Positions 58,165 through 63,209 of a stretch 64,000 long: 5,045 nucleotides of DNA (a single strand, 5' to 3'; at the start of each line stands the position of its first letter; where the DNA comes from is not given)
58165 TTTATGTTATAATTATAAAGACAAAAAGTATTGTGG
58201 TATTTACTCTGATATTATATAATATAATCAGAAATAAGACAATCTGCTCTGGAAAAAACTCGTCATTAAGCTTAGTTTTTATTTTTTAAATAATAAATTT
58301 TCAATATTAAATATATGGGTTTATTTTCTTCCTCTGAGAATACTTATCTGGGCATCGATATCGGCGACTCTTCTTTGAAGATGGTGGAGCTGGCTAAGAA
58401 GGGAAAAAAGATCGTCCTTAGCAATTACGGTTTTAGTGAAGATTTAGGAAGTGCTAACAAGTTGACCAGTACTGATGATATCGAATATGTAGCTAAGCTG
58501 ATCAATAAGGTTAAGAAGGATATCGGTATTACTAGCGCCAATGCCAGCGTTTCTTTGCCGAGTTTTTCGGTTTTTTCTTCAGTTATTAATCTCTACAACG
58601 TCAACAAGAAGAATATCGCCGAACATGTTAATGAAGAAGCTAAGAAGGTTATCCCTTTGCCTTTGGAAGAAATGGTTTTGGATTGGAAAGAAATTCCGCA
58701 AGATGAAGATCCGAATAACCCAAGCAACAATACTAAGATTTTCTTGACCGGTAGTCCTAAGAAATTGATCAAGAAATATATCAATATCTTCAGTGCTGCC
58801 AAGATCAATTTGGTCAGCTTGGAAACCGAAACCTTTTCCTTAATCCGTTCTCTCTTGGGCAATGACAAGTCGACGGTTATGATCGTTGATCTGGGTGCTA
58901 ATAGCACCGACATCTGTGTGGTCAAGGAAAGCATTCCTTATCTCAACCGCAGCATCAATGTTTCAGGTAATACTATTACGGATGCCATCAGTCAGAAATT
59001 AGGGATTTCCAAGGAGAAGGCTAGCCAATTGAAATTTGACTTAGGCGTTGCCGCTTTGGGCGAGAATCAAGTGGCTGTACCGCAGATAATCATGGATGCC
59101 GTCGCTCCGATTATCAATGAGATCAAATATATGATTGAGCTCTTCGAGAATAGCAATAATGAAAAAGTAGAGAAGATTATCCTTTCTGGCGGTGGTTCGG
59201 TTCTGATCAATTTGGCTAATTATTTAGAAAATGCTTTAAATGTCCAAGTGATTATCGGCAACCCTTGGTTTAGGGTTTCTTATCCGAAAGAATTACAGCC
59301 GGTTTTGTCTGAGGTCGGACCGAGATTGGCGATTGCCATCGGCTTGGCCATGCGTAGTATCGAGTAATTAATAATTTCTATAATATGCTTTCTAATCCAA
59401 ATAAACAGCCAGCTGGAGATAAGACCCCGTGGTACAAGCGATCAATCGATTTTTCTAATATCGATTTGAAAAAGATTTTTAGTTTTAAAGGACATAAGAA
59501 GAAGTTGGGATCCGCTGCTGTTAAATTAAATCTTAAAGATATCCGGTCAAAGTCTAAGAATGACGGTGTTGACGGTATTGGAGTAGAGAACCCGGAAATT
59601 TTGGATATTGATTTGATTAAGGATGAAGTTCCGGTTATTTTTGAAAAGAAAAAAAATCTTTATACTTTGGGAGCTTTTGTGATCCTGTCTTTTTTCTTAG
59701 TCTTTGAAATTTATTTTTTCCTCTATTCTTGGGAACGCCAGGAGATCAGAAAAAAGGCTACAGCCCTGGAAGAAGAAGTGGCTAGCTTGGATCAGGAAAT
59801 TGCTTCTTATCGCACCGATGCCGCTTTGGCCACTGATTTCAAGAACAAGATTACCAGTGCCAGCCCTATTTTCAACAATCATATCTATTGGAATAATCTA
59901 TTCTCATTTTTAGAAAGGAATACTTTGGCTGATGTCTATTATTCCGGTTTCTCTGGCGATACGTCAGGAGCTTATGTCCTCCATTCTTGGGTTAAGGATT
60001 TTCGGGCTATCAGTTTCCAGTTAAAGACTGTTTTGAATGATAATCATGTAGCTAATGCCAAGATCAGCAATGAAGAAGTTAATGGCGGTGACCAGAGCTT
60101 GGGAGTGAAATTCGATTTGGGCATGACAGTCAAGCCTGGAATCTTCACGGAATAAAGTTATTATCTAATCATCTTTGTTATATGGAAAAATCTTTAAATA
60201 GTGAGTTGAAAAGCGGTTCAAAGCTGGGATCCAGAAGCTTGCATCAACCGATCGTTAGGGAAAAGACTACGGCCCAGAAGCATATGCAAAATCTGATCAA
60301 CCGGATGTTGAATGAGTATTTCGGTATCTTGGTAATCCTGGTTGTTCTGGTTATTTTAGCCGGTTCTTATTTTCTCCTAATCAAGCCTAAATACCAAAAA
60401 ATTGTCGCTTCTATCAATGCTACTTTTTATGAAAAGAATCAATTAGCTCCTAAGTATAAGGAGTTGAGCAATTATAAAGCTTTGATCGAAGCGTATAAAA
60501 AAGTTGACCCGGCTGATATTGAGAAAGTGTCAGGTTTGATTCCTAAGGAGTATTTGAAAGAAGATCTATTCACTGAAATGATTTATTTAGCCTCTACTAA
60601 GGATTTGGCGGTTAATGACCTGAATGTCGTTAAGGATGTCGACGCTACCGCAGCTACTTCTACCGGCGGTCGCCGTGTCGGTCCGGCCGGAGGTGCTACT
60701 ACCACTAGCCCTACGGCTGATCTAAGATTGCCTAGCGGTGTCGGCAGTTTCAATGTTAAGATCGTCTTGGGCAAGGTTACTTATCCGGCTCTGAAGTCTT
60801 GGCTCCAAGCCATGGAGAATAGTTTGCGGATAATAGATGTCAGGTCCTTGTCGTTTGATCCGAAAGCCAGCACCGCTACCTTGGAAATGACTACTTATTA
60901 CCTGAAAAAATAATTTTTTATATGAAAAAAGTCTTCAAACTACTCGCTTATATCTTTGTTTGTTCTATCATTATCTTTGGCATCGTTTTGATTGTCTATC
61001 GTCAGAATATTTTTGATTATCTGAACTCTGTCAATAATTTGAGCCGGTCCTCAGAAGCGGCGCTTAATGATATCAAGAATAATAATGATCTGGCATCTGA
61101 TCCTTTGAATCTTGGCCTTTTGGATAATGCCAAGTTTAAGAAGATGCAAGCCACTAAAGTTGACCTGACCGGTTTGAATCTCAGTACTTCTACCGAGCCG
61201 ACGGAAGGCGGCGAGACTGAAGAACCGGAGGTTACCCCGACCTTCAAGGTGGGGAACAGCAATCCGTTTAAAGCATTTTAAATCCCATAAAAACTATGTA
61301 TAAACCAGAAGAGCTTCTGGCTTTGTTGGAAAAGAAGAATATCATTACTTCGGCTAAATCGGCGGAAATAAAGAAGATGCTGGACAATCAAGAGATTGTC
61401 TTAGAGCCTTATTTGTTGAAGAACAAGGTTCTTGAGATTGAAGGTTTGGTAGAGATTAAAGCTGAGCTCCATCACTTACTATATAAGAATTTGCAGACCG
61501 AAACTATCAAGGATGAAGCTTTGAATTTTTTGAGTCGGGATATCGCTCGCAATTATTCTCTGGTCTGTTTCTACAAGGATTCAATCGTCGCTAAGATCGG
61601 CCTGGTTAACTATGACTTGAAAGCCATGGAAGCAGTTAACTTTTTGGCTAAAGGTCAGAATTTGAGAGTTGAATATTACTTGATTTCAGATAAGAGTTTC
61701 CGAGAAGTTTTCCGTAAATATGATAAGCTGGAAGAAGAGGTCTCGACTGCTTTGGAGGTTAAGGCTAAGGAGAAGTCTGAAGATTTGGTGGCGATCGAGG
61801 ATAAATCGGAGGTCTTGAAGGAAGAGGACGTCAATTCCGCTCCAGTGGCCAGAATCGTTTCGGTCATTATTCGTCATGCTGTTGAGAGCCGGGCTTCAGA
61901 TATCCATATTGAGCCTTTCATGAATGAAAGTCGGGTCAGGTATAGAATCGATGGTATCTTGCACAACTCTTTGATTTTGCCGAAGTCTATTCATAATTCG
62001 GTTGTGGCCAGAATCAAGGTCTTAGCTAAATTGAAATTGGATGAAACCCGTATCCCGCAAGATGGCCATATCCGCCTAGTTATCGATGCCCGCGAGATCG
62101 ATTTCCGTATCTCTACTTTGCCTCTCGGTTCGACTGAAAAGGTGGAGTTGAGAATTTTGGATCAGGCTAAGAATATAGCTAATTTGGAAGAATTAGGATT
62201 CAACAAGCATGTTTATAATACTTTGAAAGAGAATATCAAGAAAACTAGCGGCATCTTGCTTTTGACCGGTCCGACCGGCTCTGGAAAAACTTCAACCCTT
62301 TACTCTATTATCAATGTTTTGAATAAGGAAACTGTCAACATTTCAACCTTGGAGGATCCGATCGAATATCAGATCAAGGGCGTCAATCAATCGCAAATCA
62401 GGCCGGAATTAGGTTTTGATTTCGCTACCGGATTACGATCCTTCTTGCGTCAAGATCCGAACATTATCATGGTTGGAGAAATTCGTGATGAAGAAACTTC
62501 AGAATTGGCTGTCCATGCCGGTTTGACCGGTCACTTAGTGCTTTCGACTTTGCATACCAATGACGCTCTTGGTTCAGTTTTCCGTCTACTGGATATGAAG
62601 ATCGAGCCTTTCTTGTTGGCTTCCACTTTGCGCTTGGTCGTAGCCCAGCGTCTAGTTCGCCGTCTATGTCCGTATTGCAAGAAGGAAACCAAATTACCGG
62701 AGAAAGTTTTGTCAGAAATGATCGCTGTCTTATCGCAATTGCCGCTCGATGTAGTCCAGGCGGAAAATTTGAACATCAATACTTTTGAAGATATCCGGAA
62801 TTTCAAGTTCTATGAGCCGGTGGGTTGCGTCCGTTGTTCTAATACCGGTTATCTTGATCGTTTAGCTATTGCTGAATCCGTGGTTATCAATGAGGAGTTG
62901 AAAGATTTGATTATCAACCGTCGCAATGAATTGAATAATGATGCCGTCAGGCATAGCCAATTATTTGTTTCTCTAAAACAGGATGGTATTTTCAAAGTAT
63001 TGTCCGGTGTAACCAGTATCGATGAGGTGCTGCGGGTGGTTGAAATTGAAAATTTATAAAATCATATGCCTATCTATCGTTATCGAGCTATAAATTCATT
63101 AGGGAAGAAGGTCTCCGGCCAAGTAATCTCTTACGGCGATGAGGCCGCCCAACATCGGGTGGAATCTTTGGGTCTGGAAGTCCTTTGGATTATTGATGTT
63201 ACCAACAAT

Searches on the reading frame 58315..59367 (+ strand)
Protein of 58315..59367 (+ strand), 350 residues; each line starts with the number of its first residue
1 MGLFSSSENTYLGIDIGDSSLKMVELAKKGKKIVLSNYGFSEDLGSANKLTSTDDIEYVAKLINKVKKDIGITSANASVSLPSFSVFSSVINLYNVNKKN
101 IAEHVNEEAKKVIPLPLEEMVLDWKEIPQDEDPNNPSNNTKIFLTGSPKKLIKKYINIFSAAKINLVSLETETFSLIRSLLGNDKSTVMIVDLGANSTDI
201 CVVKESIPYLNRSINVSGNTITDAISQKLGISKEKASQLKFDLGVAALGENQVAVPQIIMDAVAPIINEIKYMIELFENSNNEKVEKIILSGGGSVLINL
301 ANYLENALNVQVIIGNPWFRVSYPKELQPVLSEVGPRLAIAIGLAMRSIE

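Call 57: search_protein_families(library=pfam, proteins=[window:58315-59367:+], max_evalue=0.01)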
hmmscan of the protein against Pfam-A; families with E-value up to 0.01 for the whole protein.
window:58315-59367:+ (350 aa): 6 families
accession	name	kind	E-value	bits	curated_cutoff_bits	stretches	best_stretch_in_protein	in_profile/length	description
PF11104.14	PilM_2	-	9.4e-44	150.2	27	1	13-348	1-339/340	Type IV pilus assembly protein PilM;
PF14450.12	FtsA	-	2.7e-13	50.8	31.8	1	190-324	2-114/127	Cell division protein FtsA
PF06723.19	MreB_Mbl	-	3.4e-08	33.1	27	1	186-251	145-216/327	MreB/Mbl protein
PF08841.16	DDR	-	7e-06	25.7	24.6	1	186-238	133-186/328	Diol dehydratase reactivase ATPase-like domain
PF21522.3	MreB-like_C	-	0.00029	21.9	27.8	1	190-299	1-118/123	Archaeal actin homologue MreB-like, C-terminal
PF25216.1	Volactin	-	0.0018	18.3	35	1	174-296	154-279/321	Volactin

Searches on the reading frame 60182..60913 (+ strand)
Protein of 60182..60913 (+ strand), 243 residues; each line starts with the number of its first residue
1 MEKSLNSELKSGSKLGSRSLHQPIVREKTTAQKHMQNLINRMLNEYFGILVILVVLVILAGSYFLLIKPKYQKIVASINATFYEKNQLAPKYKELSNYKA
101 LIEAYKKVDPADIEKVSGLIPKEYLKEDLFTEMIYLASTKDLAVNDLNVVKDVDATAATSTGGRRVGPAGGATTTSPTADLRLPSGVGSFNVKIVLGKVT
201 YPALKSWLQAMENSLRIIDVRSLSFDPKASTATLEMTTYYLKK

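Call 57: search_protein_families(library=pfam, proteins=[window:60182-60913:+], max_evalue=0.01)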
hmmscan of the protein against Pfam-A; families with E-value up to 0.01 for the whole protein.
window:60182-60913:+ (243 aa): 1 family
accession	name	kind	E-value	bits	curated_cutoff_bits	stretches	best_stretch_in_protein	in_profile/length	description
PF04612.17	T2SSM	-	0.0048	17.5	27.8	0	49-103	18-72/160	Type II secretion system (T2SS), protein M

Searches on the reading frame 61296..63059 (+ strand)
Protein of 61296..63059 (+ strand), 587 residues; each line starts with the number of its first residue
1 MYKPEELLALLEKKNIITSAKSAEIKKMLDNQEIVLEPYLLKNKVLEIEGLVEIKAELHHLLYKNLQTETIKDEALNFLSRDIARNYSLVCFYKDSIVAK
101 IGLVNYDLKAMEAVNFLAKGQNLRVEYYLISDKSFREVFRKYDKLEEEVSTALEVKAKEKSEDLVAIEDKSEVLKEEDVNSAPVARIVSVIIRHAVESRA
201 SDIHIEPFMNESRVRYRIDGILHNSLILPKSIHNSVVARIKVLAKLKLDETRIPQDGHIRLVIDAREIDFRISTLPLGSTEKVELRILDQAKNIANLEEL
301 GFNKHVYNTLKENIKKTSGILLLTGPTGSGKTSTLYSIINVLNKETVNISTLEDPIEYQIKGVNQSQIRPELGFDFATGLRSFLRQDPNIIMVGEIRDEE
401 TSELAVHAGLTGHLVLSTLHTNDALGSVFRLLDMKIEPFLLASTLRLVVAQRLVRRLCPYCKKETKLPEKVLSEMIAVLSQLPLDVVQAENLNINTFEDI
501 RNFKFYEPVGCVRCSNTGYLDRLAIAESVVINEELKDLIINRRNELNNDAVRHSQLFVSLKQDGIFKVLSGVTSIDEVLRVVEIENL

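Call 57: search_protein_families(library=pfam, proteins=[window:61296-63059:+], max_evalue=0.01)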
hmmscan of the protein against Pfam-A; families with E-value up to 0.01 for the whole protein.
window:61296-63059:+ (587 aa): 10 families
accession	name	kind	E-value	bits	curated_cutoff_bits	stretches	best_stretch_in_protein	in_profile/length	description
PF00437.27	T2SSE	-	4.1e-122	407.8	24.9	1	179-580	3-370/370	Type II/IV secretion system protein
PF13401.12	AAA_22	-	0.00078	20.2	27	1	316-355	3-38/130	AAA domain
PF04851.21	ResIII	-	0.0012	19.2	22.5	1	304-345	9-50/164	Type III restriction enzyme, res subunit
PF20720.3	nSTAND3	-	0.0014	18.7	27.2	0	312-355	12-54/155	Novel STAND NTPase 3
PF05157.20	MshEN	-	0.0023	18.3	23.1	1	64-147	6-88/90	MshEN domain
PF13555.12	AAA_29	-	0.0023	18.1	27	1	303-344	8-48/61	P-loop containing region of AAA domain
PF12775.13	AAA_7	-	0.0031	17.5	25.8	1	307-351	22-66/181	P-loop containing dynein motor region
PF13476.12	AAA_23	-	0.0048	18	27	1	311-349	12-50/201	AAA domain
PF16456.10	YmgD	-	0.0063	16.9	27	0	179-210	20-51/82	YmgD protein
PF00004.35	AAA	-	0.0067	17.3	21.2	0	321-353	1-33/131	ATPase family associated with various cellular activities (AAA)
